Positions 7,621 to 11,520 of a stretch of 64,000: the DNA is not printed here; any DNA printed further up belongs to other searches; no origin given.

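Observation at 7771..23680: Tandem pair of ~2,600-aa collinear paralogues with no recognisable domains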

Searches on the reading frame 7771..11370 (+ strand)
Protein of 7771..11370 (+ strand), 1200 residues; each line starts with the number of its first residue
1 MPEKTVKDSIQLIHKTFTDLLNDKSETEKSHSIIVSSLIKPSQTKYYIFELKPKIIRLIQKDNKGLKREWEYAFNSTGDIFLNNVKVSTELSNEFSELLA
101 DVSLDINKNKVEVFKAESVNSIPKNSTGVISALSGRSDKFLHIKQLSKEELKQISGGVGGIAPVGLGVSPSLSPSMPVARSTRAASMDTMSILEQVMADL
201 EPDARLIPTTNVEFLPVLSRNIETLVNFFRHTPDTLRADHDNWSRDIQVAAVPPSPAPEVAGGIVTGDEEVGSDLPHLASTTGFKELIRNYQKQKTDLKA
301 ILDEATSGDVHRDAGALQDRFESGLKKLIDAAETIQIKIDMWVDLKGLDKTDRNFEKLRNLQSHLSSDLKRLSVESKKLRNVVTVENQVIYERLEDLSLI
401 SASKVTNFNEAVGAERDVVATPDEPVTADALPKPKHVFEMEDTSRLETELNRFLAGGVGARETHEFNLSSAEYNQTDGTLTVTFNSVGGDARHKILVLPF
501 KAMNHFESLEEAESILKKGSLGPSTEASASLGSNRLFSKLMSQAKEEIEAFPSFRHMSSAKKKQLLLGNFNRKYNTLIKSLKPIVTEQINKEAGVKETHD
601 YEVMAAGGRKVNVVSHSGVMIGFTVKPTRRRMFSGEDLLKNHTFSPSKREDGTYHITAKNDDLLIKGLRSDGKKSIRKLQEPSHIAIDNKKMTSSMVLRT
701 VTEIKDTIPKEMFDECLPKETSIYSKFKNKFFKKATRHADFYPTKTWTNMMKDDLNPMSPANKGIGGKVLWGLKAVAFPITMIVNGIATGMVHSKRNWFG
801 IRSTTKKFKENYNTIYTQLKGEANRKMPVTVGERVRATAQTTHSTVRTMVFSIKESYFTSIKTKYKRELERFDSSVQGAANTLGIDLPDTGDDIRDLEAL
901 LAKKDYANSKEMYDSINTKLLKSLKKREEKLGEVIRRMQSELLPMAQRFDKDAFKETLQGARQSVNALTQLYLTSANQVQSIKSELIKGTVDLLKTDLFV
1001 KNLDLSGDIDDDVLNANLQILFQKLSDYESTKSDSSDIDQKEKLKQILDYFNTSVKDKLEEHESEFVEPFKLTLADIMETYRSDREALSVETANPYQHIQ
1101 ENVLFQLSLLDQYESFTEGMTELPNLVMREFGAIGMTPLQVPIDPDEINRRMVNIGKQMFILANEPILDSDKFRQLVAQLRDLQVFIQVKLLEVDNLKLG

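Call 48: search_protein_representatives(alignment_id=A2)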
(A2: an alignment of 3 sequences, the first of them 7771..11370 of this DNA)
Query: 3 sequences, 1189 profile positions. Proteins with E-value up to 0.001 (for the whole library): 13; up to 1e-10: 9; up to 1e-30: 4. The best 13 are listed.
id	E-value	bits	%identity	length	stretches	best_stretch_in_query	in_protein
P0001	0.0e+00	2000.5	-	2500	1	148-1189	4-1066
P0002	0.0e+00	1477.3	-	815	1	1-791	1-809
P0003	1.8e-204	698.0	-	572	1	1-523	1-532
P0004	3.0e-65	236.8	-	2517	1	391-1181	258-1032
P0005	1.4e-21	92.2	-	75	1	86-148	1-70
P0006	1.6e-17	78.7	-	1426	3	1126-1187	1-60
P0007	2.2e-15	71.6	-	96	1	5-91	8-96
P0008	6.1e-13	63.5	-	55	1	1-53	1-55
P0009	5.5e-12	60.4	-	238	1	7-168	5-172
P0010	4.1e-06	40.9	-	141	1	12-111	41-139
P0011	9.4e-06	39.7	-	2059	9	15-91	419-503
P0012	1.9e-04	35.4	-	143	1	21-110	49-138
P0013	4.3e-04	34.2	-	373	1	16-181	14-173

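Call 51: find_encoding_contigs(protein=P0004, flank=10000, max_places=4)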
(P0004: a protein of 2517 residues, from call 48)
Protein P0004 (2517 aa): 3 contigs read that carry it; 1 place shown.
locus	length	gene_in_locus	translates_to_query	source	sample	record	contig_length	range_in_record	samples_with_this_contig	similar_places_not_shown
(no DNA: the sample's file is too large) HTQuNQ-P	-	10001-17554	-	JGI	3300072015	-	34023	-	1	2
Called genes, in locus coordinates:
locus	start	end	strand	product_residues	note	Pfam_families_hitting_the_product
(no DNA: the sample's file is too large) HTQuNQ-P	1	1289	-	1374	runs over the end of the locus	PF13385:Laminin_G_3 (faint), PF00354:Pentaxin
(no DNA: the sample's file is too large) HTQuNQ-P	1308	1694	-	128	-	-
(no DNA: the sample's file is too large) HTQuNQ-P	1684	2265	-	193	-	-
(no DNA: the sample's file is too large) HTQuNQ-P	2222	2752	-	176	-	-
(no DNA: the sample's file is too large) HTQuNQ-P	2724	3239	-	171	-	-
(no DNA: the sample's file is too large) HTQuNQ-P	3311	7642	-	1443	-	PF01869:BcrAD_BadFG, PF09989:DUF2229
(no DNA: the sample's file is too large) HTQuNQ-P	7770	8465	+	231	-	PF00535:Glycos_transf_2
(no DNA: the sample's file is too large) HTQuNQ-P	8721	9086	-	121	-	PF00472:RF-1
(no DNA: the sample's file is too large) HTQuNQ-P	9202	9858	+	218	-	-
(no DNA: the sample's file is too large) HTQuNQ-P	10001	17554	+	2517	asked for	-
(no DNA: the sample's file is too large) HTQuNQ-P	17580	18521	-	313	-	-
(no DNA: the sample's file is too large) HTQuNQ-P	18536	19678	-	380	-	PF07228:SpoIIE (weak), PF13581:HATPase_c_2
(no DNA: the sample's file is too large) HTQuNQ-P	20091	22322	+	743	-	PF03971:IDH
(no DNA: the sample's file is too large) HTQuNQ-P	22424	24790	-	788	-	-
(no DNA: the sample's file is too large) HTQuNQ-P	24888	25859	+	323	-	-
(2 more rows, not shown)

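Call 54: find_encoding_contigs(protein=P0010, flank=10000, max_places=3)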
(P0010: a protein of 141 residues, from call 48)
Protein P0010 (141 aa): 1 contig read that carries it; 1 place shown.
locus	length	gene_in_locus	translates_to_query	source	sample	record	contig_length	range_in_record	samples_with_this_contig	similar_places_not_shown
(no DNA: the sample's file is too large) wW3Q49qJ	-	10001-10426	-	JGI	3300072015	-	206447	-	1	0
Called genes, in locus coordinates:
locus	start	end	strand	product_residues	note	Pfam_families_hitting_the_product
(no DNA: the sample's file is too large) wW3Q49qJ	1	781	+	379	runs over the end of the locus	-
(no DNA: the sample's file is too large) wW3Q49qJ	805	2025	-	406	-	PF00534:Glycos_transf_1, PF13692:Glyco_trans_1_4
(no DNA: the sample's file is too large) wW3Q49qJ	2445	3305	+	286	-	PF04055:Radical_SAM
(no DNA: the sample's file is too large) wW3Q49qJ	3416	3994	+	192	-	PF02660:G3P_acyltransf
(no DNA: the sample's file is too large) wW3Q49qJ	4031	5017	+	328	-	PF01210:NAD_Gly3P_dh_N, PF03807:F420_oxidored (faint), PF07479:NAD_Gly3P_dh_C, PF20618:GPD_NAD_C_bact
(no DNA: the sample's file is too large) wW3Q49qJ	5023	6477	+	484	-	PF13727:CoA_binding_3 (weak), PF02397:Bac_transf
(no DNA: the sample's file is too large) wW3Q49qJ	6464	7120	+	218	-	PF01467:CTP_transf_like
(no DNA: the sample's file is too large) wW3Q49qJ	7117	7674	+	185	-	PF01121:CoaE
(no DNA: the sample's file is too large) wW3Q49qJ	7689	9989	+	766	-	PF03030:H_PPase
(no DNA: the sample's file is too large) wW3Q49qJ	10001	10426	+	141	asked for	-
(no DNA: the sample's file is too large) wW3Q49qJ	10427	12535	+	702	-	-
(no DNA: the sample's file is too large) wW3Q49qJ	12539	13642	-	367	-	PF02684:LpxB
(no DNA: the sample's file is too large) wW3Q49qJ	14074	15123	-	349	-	PF00483:NTP_transferase, PF12804:NTP_transf_3 (weak), PF22640:ManC_GMP_beta-helix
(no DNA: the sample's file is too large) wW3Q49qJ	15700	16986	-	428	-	PF00324:AA_permease, PF13520:AA_permease_2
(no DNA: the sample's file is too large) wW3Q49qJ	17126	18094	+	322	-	PF16745:RsgA_N (weak), PF03193:RsgA_GTPase, PF00005:ABC_tran (weak), PF01926:MMR_HSR1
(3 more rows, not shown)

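Call 55: find_encoding_contigs(protein=P0012, flank=10000, max_places=3)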
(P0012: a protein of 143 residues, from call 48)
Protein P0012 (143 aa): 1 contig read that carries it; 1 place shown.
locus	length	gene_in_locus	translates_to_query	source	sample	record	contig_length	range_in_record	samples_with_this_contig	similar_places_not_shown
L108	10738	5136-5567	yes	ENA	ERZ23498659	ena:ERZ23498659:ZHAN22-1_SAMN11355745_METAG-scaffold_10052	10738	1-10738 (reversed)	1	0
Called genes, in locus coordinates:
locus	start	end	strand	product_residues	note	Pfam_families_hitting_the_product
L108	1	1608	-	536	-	?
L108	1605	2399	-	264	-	PF00702:Hydrolase, PF13344:Hydrolase_6, PF13242:Hydrolase_like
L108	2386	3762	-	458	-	PF01546:Peptidase_M20, PF07687:M20_dimer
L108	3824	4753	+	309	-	PF00215:OMPdecase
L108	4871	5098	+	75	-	-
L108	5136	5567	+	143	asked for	-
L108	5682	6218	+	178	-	PF08123:DOT1 (weak)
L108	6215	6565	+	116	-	PF04241:DUF423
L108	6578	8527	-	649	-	PF16177:ACAS_N, PF00501:AMP-binding, PF13193:AMP-binding_C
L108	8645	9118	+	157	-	-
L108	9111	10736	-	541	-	?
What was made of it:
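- Stand-alone N-domains exist without a giant neighbour (P0012, call 55).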

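Call 56: find_encoding_contigs(protein=P0009, flank=10000, max_places=3)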
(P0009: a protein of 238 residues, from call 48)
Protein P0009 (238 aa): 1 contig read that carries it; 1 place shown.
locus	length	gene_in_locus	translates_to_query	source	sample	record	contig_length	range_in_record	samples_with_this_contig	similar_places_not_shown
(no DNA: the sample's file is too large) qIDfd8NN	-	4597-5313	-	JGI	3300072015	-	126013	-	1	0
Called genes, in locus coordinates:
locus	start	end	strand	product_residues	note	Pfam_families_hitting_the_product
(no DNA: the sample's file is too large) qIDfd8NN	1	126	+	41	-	?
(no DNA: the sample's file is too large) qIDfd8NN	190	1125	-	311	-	PF04041:Glyco_hydro_130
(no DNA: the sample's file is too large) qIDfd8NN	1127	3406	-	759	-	PF13439:Glyco_transf_4, PF00534:Glycos_transf_1, PF13692:Glyco_trans_1_4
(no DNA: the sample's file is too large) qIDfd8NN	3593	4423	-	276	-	PF13518:HTH_28, PF13565:HTH_32 (weak), PF13592:HTH_33 (weak), PF13358:DDE_3 (weak)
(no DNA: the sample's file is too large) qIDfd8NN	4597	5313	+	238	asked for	-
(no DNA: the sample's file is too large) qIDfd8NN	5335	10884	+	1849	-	PF00069:Pkinase (weak), PF07714:PK_Tyr_Ser-Thr, PF14531:Kinase-like, PF00069:Pkinase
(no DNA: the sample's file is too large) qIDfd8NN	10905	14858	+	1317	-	-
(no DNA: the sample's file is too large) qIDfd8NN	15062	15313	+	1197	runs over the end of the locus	-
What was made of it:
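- In another organism the same module (P0009) heads an in-frame run into an 1849-aa protein with eukaryote-type protein kinase domains, followed by 1317-aa and at least 1197-aa orphan ORFs (call 56).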

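Call 57: find_encoding_contigs(protein=P0013, flank=10000, max_places=3)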
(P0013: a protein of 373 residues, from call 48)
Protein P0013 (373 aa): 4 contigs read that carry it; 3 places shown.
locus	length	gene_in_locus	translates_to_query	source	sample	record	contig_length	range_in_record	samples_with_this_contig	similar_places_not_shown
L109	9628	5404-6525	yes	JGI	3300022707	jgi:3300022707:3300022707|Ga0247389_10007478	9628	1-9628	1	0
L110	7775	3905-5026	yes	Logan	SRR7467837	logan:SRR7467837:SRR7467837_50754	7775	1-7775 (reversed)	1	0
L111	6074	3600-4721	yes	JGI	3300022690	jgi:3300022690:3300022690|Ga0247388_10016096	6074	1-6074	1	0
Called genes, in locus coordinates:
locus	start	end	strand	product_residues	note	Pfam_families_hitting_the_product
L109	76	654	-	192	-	PF10543:ORF6N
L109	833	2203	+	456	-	PF05195:AMP_N, PF00557:Peptidase_M24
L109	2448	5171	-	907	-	-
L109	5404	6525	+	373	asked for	-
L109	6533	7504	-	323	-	PF06144:DNA_pol3_delta, PF21694:DNA_pol3_delta_C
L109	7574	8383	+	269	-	PF00303:Thymidylat_synt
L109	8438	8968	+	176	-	PF00186:DHFR_1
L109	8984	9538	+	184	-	PF20030:bpMoxR, PF07726:AAA_3, PF07728:AAA_5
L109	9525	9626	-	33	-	?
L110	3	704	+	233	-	?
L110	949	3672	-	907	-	-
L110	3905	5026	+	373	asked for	-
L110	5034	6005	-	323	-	PF06144:DNA_pol3_delta, PF21694:DNA_pol3_delta_C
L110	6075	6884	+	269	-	PF00303:Thymidylat_synt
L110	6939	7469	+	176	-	PF00186:DHFR_1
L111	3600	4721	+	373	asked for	-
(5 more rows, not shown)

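Call 60: find_encoding_contigs(protein=P0003, flank=10000, max_places=4)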
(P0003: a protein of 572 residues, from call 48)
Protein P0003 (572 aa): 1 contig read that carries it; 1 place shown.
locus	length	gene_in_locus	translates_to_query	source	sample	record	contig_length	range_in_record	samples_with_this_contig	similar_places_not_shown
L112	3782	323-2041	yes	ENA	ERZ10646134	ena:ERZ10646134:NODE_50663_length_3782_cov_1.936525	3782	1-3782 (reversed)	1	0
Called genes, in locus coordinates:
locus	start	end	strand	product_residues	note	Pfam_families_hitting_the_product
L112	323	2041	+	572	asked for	-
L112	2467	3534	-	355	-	PF11751:PorP_SprF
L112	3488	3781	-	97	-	?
